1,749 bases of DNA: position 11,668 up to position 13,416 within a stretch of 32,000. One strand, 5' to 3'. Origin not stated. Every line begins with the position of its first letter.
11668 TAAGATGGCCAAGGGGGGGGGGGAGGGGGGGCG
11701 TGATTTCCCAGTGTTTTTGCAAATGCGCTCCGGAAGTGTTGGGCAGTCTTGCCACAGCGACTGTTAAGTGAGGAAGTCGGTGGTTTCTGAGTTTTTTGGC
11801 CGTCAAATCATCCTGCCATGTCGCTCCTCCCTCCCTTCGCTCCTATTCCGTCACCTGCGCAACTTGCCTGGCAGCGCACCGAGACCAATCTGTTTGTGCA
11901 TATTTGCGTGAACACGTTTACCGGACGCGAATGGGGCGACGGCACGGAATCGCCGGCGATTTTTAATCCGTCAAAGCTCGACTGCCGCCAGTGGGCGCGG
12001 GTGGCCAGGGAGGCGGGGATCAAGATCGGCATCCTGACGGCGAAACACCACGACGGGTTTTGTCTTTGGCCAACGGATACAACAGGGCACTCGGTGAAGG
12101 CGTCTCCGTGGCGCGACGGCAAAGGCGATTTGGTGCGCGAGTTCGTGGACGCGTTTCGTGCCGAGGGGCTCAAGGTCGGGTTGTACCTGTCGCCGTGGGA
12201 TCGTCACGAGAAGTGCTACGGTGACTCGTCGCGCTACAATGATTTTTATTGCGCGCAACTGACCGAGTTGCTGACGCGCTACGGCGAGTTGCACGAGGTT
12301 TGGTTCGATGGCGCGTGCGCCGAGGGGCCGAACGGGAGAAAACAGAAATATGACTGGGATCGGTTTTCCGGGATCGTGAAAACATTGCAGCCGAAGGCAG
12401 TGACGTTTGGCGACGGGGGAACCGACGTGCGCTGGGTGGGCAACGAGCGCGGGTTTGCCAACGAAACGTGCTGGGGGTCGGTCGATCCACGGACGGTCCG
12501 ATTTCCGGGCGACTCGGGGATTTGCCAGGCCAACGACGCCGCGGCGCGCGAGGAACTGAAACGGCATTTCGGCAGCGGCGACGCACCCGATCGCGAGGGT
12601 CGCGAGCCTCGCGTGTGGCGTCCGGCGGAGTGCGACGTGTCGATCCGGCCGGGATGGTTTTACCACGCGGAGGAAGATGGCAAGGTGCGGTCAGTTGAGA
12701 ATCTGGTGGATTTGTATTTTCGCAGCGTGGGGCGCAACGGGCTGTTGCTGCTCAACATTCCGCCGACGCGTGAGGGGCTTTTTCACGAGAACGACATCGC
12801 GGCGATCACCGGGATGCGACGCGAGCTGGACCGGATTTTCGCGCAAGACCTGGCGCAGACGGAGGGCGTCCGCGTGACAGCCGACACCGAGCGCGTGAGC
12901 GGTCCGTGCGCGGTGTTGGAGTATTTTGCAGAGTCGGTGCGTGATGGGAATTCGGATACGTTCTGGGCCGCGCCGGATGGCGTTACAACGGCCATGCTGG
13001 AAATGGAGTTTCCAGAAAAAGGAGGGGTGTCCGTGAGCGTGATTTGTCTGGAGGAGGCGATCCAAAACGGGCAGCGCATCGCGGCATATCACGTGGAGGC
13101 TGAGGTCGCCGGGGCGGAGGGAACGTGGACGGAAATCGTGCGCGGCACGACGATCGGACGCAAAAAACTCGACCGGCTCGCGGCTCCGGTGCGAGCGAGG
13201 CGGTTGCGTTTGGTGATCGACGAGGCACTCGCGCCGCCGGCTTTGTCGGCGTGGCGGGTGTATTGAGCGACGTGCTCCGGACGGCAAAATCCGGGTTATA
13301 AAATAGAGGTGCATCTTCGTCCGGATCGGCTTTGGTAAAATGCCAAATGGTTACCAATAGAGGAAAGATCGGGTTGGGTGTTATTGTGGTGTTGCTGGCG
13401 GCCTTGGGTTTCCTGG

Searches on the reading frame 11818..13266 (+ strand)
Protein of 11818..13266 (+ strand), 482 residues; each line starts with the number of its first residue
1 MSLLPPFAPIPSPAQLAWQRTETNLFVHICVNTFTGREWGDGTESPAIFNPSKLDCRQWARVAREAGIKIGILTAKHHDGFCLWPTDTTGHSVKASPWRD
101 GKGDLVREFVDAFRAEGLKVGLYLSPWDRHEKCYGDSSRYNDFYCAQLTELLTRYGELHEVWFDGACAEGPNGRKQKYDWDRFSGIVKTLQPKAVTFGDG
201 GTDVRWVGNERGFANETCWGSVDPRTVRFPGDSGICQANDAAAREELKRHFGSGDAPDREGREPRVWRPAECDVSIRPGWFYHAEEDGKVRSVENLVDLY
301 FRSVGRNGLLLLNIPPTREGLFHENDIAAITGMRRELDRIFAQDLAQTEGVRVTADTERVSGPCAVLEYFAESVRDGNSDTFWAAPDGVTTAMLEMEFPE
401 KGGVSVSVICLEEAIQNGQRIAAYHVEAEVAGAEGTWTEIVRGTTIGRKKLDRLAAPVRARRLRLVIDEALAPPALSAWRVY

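Call 85: search_protein_families(library=pfam, proteins=[window:11818-13266:+], max_evalue=0.00001)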
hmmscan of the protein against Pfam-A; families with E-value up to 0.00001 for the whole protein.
window:11818-13266:+ (482 aa): 1 family
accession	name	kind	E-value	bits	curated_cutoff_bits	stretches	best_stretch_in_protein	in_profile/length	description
PF01120.23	Alpha_L_fucos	-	2.1e-36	126.5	25.2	1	48-333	88-336/345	Alpha-L-fucosidase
